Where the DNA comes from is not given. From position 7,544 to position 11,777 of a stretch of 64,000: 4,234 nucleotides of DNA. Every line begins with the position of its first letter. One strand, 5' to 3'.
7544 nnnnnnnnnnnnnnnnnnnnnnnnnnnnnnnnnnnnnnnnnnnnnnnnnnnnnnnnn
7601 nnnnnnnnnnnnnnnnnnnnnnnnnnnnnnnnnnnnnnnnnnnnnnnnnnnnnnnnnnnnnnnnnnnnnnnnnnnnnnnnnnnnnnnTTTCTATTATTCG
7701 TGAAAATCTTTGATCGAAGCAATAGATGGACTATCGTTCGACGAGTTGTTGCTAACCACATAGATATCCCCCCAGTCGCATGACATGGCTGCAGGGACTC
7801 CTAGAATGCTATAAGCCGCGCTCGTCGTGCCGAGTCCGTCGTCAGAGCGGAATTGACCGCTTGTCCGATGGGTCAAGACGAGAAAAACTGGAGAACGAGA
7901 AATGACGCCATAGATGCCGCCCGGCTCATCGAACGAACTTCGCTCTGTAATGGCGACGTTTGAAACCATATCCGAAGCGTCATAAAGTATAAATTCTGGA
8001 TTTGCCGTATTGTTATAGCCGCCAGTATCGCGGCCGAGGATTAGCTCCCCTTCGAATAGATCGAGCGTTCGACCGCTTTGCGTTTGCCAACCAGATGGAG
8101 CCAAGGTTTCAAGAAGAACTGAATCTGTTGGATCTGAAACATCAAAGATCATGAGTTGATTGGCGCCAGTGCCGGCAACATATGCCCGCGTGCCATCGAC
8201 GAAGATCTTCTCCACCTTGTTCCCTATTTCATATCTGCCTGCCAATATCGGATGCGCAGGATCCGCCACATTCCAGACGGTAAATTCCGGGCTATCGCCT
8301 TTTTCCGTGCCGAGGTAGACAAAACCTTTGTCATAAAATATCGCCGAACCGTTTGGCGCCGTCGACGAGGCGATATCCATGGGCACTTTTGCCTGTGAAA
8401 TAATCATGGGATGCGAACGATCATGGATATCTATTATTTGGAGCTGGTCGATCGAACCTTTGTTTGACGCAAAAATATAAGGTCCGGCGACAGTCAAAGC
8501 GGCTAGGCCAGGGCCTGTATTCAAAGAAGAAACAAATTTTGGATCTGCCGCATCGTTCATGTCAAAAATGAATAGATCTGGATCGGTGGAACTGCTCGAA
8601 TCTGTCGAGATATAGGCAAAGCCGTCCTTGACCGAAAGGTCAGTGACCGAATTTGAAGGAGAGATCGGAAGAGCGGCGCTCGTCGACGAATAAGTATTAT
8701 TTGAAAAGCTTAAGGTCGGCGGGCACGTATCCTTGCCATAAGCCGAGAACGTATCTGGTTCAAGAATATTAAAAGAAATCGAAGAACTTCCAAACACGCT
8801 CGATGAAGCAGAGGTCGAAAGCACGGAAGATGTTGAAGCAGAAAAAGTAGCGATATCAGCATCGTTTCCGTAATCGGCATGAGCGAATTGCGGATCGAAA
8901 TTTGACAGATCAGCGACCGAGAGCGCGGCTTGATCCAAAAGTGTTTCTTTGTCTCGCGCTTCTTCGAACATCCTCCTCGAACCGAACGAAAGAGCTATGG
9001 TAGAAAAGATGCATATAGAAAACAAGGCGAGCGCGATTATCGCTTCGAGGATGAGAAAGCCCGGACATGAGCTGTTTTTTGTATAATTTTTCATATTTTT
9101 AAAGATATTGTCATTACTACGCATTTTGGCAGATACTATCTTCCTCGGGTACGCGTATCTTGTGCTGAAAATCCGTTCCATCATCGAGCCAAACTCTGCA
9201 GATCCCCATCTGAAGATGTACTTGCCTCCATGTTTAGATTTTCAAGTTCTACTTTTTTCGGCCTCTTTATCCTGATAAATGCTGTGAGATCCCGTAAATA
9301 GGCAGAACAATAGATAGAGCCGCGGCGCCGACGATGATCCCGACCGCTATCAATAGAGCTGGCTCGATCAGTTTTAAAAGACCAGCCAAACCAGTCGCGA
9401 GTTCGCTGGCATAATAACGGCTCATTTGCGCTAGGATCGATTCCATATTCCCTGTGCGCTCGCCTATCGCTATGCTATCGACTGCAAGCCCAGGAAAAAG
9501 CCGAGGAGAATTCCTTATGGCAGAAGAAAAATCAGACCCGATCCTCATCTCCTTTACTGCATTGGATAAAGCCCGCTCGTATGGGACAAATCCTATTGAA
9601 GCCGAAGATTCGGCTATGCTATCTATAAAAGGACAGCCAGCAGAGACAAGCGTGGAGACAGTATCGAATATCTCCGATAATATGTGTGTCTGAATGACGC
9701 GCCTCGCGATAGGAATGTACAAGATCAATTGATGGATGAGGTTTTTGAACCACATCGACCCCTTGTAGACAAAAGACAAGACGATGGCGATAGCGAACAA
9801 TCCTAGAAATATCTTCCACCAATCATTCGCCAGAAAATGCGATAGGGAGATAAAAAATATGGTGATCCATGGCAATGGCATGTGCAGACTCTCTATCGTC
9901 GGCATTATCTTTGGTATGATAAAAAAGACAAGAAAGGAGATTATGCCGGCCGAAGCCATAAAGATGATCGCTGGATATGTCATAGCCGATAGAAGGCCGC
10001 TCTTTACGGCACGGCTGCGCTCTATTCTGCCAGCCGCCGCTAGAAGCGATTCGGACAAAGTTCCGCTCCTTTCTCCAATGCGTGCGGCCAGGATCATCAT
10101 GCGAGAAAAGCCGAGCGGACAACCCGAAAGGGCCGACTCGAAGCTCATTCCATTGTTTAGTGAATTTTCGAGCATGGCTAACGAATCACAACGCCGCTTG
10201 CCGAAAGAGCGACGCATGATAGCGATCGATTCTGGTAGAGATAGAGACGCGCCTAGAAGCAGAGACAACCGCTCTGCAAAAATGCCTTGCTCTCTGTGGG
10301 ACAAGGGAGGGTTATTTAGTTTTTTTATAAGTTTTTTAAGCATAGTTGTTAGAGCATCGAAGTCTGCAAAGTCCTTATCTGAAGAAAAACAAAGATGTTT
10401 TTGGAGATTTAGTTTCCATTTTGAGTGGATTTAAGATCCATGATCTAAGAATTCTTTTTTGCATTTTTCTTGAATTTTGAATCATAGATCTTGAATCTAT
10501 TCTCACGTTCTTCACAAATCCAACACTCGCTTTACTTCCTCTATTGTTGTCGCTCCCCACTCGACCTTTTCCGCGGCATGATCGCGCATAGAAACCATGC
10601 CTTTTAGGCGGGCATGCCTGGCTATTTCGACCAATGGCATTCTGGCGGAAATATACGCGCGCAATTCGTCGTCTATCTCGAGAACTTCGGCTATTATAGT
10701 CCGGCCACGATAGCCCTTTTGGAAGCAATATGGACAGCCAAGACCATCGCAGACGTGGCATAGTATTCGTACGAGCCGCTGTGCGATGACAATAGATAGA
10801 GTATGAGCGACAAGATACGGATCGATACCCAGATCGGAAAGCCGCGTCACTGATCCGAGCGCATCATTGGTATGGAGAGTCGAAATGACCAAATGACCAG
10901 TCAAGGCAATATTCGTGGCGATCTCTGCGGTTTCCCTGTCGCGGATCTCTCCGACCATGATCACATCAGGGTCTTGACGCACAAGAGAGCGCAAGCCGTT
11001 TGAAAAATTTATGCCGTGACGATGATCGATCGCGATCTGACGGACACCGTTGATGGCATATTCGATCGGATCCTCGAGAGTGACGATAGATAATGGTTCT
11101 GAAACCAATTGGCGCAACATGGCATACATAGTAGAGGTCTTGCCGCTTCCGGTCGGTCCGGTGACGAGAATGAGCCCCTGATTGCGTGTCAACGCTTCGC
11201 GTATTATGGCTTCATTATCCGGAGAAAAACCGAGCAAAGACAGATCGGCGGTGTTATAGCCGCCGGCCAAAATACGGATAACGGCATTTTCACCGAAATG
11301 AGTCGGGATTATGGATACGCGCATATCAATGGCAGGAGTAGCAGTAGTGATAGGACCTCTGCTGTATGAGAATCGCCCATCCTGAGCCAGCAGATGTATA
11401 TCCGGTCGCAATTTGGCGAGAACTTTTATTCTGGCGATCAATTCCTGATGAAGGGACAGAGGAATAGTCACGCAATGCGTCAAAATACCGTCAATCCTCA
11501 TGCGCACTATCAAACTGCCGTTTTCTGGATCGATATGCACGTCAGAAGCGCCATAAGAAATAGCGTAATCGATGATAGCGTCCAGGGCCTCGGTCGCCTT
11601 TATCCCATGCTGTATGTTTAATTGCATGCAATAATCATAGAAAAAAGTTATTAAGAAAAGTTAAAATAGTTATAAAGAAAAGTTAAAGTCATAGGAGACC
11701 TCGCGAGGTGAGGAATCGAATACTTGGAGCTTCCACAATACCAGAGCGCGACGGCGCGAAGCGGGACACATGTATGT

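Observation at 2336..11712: Minus-strand type IV pilus-like cluster combined with a VirD4/TraG-like ATPase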

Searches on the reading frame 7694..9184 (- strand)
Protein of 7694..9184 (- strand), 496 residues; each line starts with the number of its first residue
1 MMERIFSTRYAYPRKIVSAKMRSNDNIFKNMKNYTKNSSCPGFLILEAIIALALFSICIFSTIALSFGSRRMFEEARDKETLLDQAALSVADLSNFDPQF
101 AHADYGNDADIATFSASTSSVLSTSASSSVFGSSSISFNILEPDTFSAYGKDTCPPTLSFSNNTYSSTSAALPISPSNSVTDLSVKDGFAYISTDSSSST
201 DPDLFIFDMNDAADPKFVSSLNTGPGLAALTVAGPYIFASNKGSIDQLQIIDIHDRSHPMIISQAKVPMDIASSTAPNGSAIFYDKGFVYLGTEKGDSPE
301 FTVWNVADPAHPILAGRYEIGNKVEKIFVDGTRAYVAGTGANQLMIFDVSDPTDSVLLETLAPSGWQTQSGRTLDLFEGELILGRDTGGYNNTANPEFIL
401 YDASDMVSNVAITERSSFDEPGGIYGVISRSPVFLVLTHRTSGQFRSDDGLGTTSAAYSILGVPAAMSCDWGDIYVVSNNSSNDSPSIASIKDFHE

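Call 4: search_protein_families(library=pfam, proteins=[window:7694-9184:-], max_evalue=0.01)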
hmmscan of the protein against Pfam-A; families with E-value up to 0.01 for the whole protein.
window:7694-9184:- (496 aa): 1 family
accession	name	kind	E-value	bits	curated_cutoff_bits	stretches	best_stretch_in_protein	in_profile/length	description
PF08309.17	LVIVD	-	1.6e-10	40.6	20.2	1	324-358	4-37/42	LVIVD repeat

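Call 5: search_protein_families(library=ncbifam, proteins=[window:7694-9184:-], max_evalue=0.01)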
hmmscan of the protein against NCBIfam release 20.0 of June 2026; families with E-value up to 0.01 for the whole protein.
window:7694-9184:- (496 aa): 1 family
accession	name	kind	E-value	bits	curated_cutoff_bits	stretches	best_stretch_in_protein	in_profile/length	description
NF041013.1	T4P_ComGE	equivalog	0.0053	16.8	49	0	39-84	2-47/83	competence type IV pilus minor pilin ComGE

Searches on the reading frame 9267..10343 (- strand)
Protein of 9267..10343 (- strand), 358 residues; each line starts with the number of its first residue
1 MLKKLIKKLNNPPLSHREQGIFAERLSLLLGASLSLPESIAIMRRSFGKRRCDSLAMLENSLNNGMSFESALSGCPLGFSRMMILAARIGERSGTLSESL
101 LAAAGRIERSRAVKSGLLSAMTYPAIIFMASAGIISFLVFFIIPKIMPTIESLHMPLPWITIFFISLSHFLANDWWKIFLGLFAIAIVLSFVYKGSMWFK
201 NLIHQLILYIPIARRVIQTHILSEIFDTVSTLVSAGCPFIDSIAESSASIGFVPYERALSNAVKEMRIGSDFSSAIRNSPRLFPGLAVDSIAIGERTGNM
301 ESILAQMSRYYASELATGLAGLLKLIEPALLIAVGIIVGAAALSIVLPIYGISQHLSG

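Call 4: search_protein_families(library=pfam, proteins=[window:9267-10343:-], max_evalue=0.01)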
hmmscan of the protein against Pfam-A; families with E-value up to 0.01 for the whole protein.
window:9267-10343:- (358 aa): 1 family
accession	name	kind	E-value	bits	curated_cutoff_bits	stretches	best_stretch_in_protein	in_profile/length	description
PF00482.28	T2SSF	-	1.8e-37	128.5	25.2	2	226-348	2-125/125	Type II secretion system (T2SS), protein F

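Call 5: search_protein_families(library=ncbifam, proteins=[window:9267-10343:-], max_evalue=0.01)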
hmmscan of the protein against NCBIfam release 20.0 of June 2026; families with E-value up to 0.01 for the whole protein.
window:9267-10343:- (358 aa): 6 families
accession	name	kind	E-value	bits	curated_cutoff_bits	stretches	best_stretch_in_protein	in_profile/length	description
TIGR02120.1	GspF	equivalog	3.5e-62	210.9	424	1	8-354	54-399/401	type II secretion system inner membrane protein GspF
NF007861.0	PRK10573.1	equivalog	5.9e-51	173.8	401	1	18-358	60-400/401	protein transport protein HofC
NF052607.1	T4PiliAsmPilCThrm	equivalog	5e-49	167.5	700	1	6-357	55-405/406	type IV pilus assembly protein PilC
NF052606.1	T4PiliAsmPilCMyx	equivalog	5.1e-39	134.3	700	1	17-354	80-416/419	type IV pilus assembly protein PilC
NF047826.1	T3SSXpsF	equivalog_domain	4.8e-37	127.7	650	1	8-354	57-402/405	type II secretion system protein XpsF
NF041012.2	T4P_ComGB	equivalog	1.3e-32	113.4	240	1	18-352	2-330/332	competence type IV pilus assembly protein ComGB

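Call 53: find_related_loci(query=window:9267-10343:-, collection=metagenome_contigs, flank=10000)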
Query window:9267-10343:- (358 aa) in metagenome_contigs; peptide patterns used: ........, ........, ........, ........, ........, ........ (x = any residue, [..] = any of these).
598 stretches matched a pattern (row limit reached: there are more); 3 encode a relative of the query (tblastn E <= 1e-3); 3 distinct loci.
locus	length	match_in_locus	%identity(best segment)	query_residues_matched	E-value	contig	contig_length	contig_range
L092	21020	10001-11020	24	14-354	2e-26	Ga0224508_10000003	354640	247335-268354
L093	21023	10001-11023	22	14-356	5e-24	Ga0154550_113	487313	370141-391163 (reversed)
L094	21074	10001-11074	22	1-357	3e-31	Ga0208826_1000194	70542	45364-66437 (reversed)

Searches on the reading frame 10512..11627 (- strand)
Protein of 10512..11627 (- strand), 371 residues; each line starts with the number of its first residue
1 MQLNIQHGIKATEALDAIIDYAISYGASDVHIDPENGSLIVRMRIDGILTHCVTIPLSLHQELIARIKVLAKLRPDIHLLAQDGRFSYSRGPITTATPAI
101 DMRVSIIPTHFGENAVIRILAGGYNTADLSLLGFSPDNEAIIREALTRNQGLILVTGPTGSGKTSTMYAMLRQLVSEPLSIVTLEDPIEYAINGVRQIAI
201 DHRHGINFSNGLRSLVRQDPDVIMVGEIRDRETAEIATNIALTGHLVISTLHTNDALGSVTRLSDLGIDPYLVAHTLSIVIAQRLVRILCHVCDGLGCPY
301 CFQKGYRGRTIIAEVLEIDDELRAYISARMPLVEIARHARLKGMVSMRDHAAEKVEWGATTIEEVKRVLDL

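Call 4: search_protein_families(library=pfam, proteins=[window:10512-11627:-], max_evalue=0.01)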
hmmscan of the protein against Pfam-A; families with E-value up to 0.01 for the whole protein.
window:10512-11627:- (371 aa): 10 families
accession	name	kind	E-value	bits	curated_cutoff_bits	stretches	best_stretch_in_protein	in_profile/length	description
PF00437.27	T2SSE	-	1.5e-105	353.4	24.9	1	13-367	10-370/370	Type II/IV secretion system protein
PF13401.12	AAA_22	-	0.00012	22.8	27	1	149-185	4-33/130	AAA domain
PF13086.12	AAA_11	-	0.0004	20.7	27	1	139-177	7-44/257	AAA domain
PF20720.3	nSTAND3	-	0.00049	20.3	27.2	1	148-187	15-54/155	Novel STAND NTPase 3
PF13191.12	AAA_16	-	0.00064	20.7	32.6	1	144-178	18-52/167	AAA ATPase domain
PF13604.12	AAA_30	-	0.00099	19.3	27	1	136-173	4-41/191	AAA domain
PF12775.13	AAA_7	-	0.0014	18.6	25.8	1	144-182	27-65/181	P-loop containing dynein motor region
PF04851.21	ResIII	-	0.0026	18.1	22.5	1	142-177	15-50/164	Type III restriction enzyme, res subunit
PF13555.12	AAA_29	-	0.0047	17.1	27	0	149-177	21-49/61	P-loop containing region of AAA domain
PF13476.12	AAA_23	-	0.0055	17.8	27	0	149-170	18-39/201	AAA domain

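Call 5: search_protein_families(library=ncbifam, proteins=[window:10512-11627:-], max_evalue=0.01)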
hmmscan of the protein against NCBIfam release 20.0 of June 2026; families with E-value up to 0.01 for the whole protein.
window:10512-11627:- (371 aa): 21 families
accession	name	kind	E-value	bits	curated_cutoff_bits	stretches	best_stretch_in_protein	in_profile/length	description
TIGR02533.1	type_II_gspE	equivalog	6.9e-123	410.9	630.25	2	15-293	113-386/486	type II secretion system ATPase GspE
TIGR02538.1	type_IV_pilB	equivalog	4.6e-115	385.4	675.65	2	17-293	187-459/564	type IV-A pilus assembly ATPase PilB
NF007755.0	PRK10436.1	equivalog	8.1e-105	351.1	617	2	10-293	84-362/465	type II secretion system protein GspE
NF053534.1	T4PilAsmATPsTfpB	equivalog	2.4e-103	346.5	850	2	14-294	204-480/584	type IV pilus assembly ATPase TfpB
NF041000.1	ATPase_ComGA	equivalog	1.6e-67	227.4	300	1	17-287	2-266/267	competence type IV pilus ATPase ComGA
TIGR01420.1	pilT_fam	subfamily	8.4e-49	166.6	319.1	1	15-364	2-333/343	PilT/PilU family type 4a pilus ATPase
TIGR02525.1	plasmid_TraJ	equivalog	1.1e-24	87.1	368.3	1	142-263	141-269/372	plasmid transfer ATPase TraJ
TIGR02524.1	dot_icm_DotB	equivalog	7.3e-22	78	463.3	1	140-285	124-278/358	Dot/Icm type IV secretion system ATPase DotB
TIGR02782.1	TrbB_P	equivalog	6.9e-15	55.1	304.55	1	141-266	128-255/303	P-type conjugative transfer ATPase TrbB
TIGR03819.1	heli_sec_ATPase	hypoth_equivalog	1.4e-13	50.8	373.15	1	134-285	163-319/340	TadA family conjugal transfer-associated ATPase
NF058587.1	archaellum_moto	equivalog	1.5e-13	50.3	550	1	152-284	277-415/527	archaellum flagellar ATPase motor FlaI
TIGR02788.1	VirB11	equivalog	1.9e-13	50.1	249.95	1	138-267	133-266/308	P-type DNA transfer ATPase VirB11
NF010407.0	PRK13833.1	subfamily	3.7e-13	49.6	499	1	139-267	134-263/323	conjugal transfer protein TrbB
NF010469.0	PRK13894.1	subfamily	1.4e-11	44.4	508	1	140-266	140-267/320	conjugal transfer ATPase TrbB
NF053672.1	bindosome_BasE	exception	2.7e-09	36.3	1000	1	152-270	272-396/512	bindosome assembly system ATPase subunit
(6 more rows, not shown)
